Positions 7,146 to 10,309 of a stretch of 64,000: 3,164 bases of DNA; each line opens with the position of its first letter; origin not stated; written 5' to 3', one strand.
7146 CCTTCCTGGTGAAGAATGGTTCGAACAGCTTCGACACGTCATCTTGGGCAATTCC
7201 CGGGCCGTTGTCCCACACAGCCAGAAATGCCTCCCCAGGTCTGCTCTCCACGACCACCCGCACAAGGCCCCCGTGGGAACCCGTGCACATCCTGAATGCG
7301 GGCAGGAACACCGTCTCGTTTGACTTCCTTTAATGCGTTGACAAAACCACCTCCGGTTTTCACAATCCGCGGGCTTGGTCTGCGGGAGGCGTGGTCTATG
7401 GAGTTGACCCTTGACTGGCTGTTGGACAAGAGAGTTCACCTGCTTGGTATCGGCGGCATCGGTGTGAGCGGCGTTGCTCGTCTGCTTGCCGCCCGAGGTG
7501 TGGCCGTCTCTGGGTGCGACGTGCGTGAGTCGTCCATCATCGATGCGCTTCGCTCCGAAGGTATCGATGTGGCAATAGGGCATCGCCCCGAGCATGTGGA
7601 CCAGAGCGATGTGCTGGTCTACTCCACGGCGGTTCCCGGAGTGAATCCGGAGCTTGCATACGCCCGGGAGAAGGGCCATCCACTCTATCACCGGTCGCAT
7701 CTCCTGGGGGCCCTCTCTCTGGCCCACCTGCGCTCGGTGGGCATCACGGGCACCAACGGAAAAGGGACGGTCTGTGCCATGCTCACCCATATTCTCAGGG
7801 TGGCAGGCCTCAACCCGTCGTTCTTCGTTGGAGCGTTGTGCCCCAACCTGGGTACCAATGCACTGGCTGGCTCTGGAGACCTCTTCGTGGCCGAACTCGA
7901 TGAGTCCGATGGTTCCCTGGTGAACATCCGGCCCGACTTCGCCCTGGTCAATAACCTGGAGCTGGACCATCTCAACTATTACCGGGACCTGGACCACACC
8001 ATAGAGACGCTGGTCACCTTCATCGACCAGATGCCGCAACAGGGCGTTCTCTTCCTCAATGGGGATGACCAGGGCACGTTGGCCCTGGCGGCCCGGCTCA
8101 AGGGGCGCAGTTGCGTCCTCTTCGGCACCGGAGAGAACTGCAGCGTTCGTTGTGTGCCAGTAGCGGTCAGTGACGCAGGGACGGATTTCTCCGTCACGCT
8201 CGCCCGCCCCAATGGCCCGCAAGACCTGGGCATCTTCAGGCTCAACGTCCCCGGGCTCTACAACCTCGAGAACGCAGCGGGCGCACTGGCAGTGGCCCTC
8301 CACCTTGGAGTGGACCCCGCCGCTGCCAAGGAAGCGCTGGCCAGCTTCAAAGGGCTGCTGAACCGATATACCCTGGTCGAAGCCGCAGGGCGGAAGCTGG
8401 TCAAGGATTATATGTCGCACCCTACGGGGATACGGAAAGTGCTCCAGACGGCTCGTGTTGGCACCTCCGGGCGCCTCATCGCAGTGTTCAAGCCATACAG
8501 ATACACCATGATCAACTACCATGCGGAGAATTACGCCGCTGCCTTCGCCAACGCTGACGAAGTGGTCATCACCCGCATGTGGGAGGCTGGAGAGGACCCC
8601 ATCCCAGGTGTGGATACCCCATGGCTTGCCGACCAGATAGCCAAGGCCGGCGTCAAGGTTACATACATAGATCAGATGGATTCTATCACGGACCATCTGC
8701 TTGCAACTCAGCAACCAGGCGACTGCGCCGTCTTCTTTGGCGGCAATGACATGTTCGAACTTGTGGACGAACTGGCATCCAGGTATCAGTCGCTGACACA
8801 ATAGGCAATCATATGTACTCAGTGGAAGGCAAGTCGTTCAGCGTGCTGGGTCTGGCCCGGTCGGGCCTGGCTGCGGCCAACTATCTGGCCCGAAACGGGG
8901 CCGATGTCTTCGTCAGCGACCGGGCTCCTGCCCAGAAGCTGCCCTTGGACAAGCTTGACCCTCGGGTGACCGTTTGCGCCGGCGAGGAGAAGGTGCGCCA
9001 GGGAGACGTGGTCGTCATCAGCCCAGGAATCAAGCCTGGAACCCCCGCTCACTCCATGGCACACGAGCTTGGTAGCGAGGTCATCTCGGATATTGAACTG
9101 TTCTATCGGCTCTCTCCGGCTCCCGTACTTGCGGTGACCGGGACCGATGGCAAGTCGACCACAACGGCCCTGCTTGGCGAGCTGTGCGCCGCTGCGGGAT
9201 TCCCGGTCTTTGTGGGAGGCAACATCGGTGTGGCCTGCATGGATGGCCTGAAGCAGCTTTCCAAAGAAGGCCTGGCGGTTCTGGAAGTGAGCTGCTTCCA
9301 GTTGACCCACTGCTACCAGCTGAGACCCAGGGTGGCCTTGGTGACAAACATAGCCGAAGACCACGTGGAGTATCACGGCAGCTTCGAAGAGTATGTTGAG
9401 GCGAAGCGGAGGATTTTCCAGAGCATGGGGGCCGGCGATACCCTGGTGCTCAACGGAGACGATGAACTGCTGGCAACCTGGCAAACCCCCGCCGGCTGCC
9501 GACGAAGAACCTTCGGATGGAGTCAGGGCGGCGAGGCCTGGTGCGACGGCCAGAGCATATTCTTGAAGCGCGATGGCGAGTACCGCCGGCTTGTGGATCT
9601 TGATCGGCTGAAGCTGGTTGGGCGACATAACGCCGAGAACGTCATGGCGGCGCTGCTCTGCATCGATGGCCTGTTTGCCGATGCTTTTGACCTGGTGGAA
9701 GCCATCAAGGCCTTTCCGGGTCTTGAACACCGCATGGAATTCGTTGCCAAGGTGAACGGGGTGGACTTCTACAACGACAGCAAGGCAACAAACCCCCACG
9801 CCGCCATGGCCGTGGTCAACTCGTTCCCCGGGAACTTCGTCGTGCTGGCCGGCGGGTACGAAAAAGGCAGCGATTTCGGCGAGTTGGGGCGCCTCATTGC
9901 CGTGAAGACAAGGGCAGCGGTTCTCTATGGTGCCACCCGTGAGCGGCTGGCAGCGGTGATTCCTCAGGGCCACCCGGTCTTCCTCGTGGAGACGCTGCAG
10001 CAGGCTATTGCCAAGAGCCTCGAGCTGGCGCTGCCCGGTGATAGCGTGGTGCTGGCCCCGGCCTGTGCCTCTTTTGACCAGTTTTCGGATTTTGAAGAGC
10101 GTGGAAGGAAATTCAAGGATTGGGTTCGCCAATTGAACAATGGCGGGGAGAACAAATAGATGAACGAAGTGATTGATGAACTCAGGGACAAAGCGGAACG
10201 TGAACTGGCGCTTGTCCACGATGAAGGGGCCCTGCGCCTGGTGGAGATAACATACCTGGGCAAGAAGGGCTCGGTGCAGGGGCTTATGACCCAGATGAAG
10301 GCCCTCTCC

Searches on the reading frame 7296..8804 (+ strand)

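Call 8: search_protein_families(library=pfam, proteins=[window:7296-8804:+])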
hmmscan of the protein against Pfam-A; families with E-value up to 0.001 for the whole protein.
window:7296-8804:+ (502 aa): 3 families
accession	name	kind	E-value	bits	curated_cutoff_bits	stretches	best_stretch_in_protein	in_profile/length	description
PF01225.30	Mur_ligase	-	4.4e-23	81.9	21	1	47-142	2-92/95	Mur ligase family, catalytic domain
PF08245.18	Mur_ligase_M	-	1.8e-19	71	24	1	150-334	1-200/200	Mur ligase middle domain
PF02875.26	Mur_ligase_C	-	1.3e-13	52.3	28.4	1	357-482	2-125/127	Mur ligase, glutamate ligase domain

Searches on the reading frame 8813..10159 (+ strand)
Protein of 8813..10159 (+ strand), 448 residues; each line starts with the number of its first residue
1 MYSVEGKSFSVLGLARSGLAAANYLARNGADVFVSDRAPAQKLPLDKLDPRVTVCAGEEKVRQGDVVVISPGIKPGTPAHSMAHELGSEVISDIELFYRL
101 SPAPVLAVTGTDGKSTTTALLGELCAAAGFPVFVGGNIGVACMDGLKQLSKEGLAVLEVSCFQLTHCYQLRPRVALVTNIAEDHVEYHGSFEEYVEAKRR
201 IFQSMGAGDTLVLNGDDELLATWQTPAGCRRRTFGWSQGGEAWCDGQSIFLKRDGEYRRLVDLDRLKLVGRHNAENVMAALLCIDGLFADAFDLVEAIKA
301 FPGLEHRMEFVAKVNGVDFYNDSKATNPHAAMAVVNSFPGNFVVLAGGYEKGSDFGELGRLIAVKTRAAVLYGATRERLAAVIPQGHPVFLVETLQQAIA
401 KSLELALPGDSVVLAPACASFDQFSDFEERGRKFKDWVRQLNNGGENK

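Call 8: search_protein_families(library=pfam, proteins=[window:8813-10159:+])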
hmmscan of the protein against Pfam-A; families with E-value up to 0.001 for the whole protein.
window:8813-10159:+ (448 aa): 3 families
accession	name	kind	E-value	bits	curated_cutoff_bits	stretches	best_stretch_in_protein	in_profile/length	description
PF08245.18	Mur_ligase_M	-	8.2e-32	111.2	24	1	108-283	1-199/200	Mur ligase middle domain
PF02875.26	Mur_ligase_C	-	1.9e-18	67.9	28.4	1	306-418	1-127/127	Mur ligase, glutamate ligase domain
PF21799.2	MurD-like_N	-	2.9e-10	40.7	27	1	9-91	3-87/88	Mur ligase MurD-like, N-terminal domain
